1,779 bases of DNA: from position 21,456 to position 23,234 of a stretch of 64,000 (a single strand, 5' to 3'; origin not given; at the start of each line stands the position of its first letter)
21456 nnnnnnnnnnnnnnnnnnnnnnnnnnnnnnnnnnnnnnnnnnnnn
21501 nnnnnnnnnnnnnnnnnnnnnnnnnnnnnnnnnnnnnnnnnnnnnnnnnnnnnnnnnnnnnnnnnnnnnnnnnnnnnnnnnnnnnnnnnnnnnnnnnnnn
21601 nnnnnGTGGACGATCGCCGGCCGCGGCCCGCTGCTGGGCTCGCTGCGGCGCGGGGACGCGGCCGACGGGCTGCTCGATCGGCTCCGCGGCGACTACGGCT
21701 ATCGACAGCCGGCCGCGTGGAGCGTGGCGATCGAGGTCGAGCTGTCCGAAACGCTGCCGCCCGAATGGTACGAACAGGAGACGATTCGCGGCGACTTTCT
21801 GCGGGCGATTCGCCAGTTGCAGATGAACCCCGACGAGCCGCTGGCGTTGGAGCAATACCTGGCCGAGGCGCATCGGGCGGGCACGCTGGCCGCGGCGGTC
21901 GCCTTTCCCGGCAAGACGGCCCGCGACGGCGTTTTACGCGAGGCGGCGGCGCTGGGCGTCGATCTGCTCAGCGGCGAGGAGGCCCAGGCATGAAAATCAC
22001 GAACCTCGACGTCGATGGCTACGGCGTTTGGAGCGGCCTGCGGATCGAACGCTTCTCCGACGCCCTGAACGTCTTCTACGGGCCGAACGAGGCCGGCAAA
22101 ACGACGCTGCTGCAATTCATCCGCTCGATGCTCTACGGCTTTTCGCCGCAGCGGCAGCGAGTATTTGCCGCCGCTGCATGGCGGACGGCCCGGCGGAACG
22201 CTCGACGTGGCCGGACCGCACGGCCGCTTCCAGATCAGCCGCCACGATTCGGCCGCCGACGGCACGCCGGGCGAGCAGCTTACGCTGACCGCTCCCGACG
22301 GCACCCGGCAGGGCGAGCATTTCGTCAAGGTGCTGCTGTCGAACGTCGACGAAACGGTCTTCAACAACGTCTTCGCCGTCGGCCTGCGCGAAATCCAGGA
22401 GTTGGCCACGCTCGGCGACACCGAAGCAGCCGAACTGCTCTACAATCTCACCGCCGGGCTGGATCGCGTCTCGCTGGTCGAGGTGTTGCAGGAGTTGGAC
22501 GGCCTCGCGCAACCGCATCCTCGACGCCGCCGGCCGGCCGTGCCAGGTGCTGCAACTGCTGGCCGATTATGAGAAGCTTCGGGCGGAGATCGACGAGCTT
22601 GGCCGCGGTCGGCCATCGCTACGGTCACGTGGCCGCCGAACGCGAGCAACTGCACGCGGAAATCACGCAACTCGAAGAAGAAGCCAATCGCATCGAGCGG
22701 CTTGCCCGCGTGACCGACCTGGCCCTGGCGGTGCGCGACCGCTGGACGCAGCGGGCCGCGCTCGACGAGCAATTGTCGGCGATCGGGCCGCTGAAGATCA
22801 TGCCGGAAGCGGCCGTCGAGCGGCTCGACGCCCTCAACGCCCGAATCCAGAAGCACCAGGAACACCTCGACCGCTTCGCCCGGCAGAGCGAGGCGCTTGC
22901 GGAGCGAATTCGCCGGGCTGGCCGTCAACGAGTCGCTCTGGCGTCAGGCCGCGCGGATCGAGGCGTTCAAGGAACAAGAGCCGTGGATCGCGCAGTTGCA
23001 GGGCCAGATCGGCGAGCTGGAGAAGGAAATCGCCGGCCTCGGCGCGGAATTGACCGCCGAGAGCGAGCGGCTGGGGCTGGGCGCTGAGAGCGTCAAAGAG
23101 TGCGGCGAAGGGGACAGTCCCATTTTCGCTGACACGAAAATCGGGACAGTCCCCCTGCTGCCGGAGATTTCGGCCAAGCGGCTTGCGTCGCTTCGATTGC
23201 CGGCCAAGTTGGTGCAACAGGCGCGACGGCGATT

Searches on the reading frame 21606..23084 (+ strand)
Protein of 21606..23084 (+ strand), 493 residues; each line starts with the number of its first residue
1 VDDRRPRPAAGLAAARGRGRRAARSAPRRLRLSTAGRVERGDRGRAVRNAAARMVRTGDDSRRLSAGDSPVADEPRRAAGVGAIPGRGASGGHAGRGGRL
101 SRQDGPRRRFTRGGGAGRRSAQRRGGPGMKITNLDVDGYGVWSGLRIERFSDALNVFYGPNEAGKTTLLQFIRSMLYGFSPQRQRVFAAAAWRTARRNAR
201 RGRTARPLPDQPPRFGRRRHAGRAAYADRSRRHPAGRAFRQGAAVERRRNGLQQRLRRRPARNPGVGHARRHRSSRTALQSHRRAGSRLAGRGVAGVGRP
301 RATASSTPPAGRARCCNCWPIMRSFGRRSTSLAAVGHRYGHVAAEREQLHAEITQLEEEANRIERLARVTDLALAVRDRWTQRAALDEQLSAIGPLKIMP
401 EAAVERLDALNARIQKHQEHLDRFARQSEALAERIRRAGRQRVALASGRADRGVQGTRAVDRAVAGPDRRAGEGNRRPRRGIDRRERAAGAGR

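Call 81: search_protein_families(library=padloc, proteins=[window:21606-23084:+], max_evalue=0.00001)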
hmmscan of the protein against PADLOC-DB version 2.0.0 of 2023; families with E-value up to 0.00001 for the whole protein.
window:21606-23084:+ (493 aa): 2 families
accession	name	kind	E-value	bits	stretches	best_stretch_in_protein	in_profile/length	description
PDLC03859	LmuB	-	1e-07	29.5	0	146-178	17-49/611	-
PDLC03863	LmuB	-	2.8e-07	27.6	0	149-178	21-49/610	-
